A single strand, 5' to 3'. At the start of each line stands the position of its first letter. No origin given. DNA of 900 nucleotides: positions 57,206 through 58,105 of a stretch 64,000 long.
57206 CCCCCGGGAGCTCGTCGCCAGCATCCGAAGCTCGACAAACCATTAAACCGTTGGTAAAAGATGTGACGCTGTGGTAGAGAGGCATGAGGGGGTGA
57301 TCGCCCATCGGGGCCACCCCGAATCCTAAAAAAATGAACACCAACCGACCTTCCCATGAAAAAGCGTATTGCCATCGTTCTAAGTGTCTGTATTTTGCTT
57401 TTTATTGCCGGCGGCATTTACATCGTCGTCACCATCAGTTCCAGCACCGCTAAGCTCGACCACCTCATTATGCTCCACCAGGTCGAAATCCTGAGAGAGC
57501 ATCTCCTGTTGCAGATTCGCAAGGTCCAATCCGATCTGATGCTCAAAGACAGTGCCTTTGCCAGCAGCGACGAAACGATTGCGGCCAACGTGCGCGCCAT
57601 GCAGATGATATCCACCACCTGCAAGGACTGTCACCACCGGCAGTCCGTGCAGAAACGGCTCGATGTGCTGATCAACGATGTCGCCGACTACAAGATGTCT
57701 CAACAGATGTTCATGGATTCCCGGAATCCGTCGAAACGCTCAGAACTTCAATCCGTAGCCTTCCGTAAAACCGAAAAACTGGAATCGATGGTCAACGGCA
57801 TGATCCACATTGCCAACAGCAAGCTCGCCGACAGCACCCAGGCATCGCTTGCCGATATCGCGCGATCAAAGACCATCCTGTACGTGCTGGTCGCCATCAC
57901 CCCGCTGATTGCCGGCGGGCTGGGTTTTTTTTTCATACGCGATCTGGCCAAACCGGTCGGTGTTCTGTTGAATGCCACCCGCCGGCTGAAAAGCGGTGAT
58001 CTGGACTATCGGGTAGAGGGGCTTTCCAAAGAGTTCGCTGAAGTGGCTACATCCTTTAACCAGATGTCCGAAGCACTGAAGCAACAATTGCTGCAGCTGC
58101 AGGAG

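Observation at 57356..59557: Histidine kinase with its own periplasmic heme c motif, inside the cytochrome operon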

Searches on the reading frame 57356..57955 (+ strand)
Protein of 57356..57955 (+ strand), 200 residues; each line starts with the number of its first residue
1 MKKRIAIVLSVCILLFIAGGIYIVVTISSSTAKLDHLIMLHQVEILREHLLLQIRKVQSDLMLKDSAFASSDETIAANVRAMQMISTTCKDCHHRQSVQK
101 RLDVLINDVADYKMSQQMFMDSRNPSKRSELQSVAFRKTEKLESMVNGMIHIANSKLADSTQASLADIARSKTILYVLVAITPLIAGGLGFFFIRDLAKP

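Call 18: search_solved_structures(query=A1, max_evalue=10, show_alignments=2)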
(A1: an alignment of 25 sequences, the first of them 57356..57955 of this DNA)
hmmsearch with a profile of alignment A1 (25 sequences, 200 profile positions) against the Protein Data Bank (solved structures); distinct sequences matched with E-value up to 10: 12.
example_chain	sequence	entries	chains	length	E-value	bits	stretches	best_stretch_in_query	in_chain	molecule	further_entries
6wvs_A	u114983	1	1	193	0.018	17.9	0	39-86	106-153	DeNovoTIM15 hyperstable de novo TIM barrel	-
6tpi_A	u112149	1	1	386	0.037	16.9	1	53-143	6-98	Murein hydrolase activator EnvC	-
8hd0_E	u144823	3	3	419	0.043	16.7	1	53-143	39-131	Murein hydrolase activator EnvC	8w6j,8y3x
4bw5_A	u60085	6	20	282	0.16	14.8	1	1-53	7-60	POTASSIUM CHANNEL SUBFAMILY K MEMBER 10 | Isoform B of Potassium channel subfamily K member 10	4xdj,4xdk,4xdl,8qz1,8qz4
3j9t_M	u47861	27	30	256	1.2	11.9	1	95-163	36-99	V-type proton ATPase subunit D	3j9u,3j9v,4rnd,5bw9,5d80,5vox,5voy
8qae_A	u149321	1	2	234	1.8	11.4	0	68-156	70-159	sc-apCC-6-SLLA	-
3g7c_A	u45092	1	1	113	1.8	11.4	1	97-149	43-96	Occludin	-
7zr2_A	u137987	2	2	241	3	10.6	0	96-147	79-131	Spike protein S2',Chimeric protein mimic of SARS-CoV-2 Spike HR1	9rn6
8qz2_A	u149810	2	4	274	3.6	10.4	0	4-53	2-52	Potassium channel subfamily K member 10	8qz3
4qo5_A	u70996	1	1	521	7.6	9.3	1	81-117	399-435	Hypothetical multiheme protein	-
5jdo_A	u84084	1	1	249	8.8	9.1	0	60-154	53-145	Haptoglobin-haemoglobin receptor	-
4e40_A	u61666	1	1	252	8.8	9.1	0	60-154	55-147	Putative uncharacterized protein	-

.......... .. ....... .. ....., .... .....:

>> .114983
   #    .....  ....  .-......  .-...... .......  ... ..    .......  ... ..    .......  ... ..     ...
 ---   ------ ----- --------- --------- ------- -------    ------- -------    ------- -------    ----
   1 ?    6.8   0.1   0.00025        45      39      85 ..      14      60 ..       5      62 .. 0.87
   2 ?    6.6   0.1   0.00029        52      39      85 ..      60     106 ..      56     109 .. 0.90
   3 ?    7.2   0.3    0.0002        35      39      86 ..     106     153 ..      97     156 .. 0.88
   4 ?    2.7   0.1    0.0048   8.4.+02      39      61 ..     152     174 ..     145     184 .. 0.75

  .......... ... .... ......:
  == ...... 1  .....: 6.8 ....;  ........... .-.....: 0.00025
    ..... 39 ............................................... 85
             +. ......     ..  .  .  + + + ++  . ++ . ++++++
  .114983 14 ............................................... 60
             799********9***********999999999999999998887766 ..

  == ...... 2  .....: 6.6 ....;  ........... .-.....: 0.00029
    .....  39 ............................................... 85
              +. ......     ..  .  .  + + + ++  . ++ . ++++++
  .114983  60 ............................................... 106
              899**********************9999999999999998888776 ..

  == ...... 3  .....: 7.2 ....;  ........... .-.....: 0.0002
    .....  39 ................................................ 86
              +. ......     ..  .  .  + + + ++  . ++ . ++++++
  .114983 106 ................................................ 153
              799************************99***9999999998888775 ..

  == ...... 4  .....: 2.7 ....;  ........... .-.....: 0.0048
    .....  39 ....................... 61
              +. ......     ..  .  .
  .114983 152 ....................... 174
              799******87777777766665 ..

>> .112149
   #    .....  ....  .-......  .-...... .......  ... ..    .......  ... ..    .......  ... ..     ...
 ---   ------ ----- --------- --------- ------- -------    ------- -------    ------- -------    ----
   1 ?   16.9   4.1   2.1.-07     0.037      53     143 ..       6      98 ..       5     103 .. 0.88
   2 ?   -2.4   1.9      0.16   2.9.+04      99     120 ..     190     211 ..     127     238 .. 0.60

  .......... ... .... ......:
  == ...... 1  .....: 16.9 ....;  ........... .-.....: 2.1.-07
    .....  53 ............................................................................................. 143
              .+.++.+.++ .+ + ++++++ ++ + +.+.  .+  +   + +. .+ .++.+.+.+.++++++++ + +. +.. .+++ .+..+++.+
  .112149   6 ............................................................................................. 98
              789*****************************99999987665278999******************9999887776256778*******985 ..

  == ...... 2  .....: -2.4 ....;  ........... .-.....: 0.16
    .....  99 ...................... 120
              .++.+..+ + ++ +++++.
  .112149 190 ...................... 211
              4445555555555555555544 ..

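Call 22: find_related_loci(query=A1, collection=genome_contigs, flank=8000)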
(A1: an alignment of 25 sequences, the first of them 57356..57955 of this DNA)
Query A1 (200 aa) in genome_contigs; peptide patterns used: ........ (x = any residue, [..] = any of these).
217 stretches matched a pattern; 155 encode a relative of the query (tblastn E <= 1e-3); the best 80 are kept; 80 distinct loci.
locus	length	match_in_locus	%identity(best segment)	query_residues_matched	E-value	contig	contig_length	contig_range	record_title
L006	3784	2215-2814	89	1-200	1e-121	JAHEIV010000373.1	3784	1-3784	MAG: Deltaproteobacteria bacterium isolate Ww512 NODE_116742_length_3784_cov_2.552007, whole genome shotgun sequence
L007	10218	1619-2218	53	1-200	1e-67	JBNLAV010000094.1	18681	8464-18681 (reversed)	MAG: Desulfobacteraceae bacterium isolate C2.bin.44.orig k141_118003, whole genome shotgun sequence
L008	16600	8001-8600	49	1-200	6e-65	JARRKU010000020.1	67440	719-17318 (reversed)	MAG: Desulfobacteraceae bacterium isolate Spart_054_MAG scaffold_32, whole genome shotgun sequence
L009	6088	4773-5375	51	1-200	6e-59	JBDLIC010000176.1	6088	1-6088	MAG: Nitrospirota bacterium isolate MAG011 MAG011_176, whole genome shotgun sequence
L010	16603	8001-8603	48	1-200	9e-58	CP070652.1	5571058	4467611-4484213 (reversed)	MAG: Deltaproteobacteria bacterium isolate bin85 chromosome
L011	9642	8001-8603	49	1-200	2e-57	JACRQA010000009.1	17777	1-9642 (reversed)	MAG: Nitrospirae bacterium isolate NC_groundwater_2001_Pr3_S-0.65um_47_4 SR2-18-Sp65_coassembly_scaffold_24028, whole ge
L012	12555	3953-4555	49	1-200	8e-57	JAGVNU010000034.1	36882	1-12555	MAG: Thermodesulfovibrionia bacterium isolate DeMMO3_26 c_000000059414, whole genome shotgun sequence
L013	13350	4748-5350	48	1-200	2e-56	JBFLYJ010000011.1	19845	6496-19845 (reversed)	MAG: Nitrospirota bacterium isolate MAG082 MAG082_11, whole genome shotgun sequence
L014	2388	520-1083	52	14-200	4e-57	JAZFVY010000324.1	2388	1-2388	MAG: Desulfobacterales bacterium isolate BS3bin.33 BS3bin.33_324, whole genome shotgun sequence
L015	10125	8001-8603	47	1-200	4e-56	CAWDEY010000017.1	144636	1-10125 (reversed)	MAG: uncultured Nitrospira sp. isolate MFD05942.bin.3.80 genome assembly, contig: contig_33063, whole genome shotgun seq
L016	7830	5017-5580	50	14-200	1e-55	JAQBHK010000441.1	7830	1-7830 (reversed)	MAG: Desulfobacterales bacterium isolate MAG_454_bin-01 454_bin-01_ctg-441, whole genome shotgun sequence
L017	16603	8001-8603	47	1-200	3e-55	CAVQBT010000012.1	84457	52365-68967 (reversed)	MAG: uncultured delta proteobacterium isolate MFD02923.bin.2.3 genome assembly, contig: contig_22448, whole genome shotg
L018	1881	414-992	47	9-200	1e-55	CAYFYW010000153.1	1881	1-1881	MAG TPA_asm: uncultured Nitrospirales bacterium isolate ERP108616_co1_63 genome assembly, contig: k119_243758, whole gen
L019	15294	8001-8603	47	1-200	8e-55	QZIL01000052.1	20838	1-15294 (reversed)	MAG: Nitrospiraceae bacterium isolate SURF_66 Ga0104751_1003816, whole genome shotgun sequence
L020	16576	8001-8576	47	9-199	3e-53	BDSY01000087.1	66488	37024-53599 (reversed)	Bacterium BMS3Abin06 DNA, contig: NODE_10, whole genome shotgun sequence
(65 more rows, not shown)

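Call 26: predict_structure(alignment_id=A1)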
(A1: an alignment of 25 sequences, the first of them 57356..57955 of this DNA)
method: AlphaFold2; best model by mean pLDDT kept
length: 200 residues; sequences in the alignment: 25
mean_pLDDT: 88.3   pTM: 0.69
mean pLDDT of the five models: 88.3, 86.4, 85.6, 79.9, 77.6
residues with pLDDT >= 90: 76; 70-90: 122; 50-70: 2; < 50: 0
segments of 3 or more residues with pLDDT < 50: none
pLDDT, mean of each block of 10 residues (from residue 1): 81 88 90 87 90 94 86 92 91 81 93 92 90 93 93 85 88 88 85 78
secondary structure, 60 per line:
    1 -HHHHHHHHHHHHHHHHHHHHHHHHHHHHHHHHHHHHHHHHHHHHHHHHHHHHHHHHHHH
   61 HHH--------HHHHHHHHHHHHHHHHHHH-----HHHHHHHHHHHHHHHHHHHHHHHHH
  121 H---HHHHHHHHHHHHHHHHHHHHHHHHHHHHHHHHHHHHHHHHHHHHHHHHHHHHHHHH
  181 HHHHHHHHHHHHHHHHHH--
elements in order: H2-63 H72-90 H96-121 H125-198

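Call 30: fold_search(model_id=the predicted structure, library=pdb)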
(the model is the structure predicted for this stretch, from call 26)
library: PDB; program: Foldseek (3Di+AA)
matches with E <= 10: 890; with E <= 0.001: 0
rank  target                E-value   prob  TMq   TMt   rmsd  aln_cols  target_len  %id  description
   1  6m97                  4.7e-02  0.87  0.32  0.31  16.3       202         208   12  Crystal structure of the high-affinity copper transporter Ctr1 (released 2019-04-03)
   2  8bsa_B                5.8e-02  1.00  0.43  0.52   5.6       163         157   10  Vc1313-LBD bound to D-arginine (released 2023-06-07)
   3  8bsb_B                5.8e-02  0.99  0.43  0.49   5.7       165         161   10  Vc1313-LBD bound to D-lysine (released 2023-06-07)
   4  4k0d_B                6.4e-02  1.00  0.59  0.79   2.5       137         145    8  Periplasmic sensor domain of sensor histidine kinase, Adeh_2942 (released 2013-06-12)
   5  4k0d_A                6.4e-02  1.00  0.52  0.69   3.8       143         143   10  Periplasmic sensor domain of sensor histidine kinase, Adeh_2942 (released 2013-06-12)
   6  11tk_R                6.4e-02  1.00  0.54  0.31   4.4       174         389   11  Structure of human CCR4 in complex with AZD2098 (released 2026-04-01)
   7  6xyn                  6.8e-02  1.00  0.54  0.65   4.3       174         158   12  Crystal structure of a proteolytic fragment of NarQ comprising sensor and TM domains (released 2020-03-04)
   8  9xqn_A                6.8e-02  1.00  0.55  0.33   4.7       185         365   10  Cryo-EM structure of apo form of GPR75-bRIL-Fab complex (released 2026-02-04)
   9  1ggq_A                6.8e-02  1.00  0.46  0.55   5.7       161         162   11  OUTER SURFACE PROTEIN C (OSPC) OF BORRELIA BURGDORFERI STRAIN B31 (released 2001-03-14)
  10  6egc                  6.8e-02  1.00  0.38  0.48   4.7       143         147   12  Single-chain version of 2L4HC2_23 (PDB 5J0K) (released 2019-05-29)
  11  8bsb_A                7.1e-02  1.00  0.48  0.57   4.8       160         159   11  Vc1313-LBD bound to D-lysine (released 2023-06-07)
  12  8bsa_A                7.5e-02  0.99  0.45  0.54   5.5       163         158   10  Vc1313-LBD bound to D-arginine (released 2023-06-07)
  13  1ggq_B                7.5e-02  0.97  0.36  0.42   7.2       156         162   15  OUTER SURFACE PROTEIN C (OSPC) OF BORRELIA BURGDORFERI STRAIN B31 (released 2001-03-14)
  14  9jg1_R                7.9e-02  0.98  0.40  0.25   6.7       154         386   14  Cryo-EM structure of Adriforant-bound Histamine receptor 4 H4R at inactive state (released 2025-12-03)
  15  6m98                  7.9e-02  0.93  0.38  0.38  12.6       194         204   13  Crystal structure of the high-affinity copper transporter Ctr1 in complex with Cu(I) (released 2019-04-03)
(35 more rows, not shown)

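Call 62: search_protein_families(library=pfam, proteins=[window:57356-57955:+], max_evalue=10)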
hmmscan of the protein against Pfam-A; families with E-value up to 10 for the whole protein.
window:57356-57955:+ (200 aa): 5 families
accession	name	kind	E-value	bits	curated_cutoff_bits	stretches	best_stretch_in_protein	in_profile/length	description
PF14353.12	CpXC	-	0.057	13.9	25.4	1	69-114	20-63/121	CpXC protein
PF23324.1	DUF7086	-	0.077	13.4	27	1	86-142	15-71/134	Domain of unknown function (DUF7086)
PF20077.4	CcmD_alt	-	0.089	13.3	23.5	1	150-189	7-46/61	CcmD family protein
PF01322.25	Cytochrom_C_2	-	0.19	13.2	26.5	1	71-94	95-118/121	Cytochrome C'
PF15501.11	MDM1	-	0.2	10.9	27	1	45-101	357-416/553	Nuclear protein MDM1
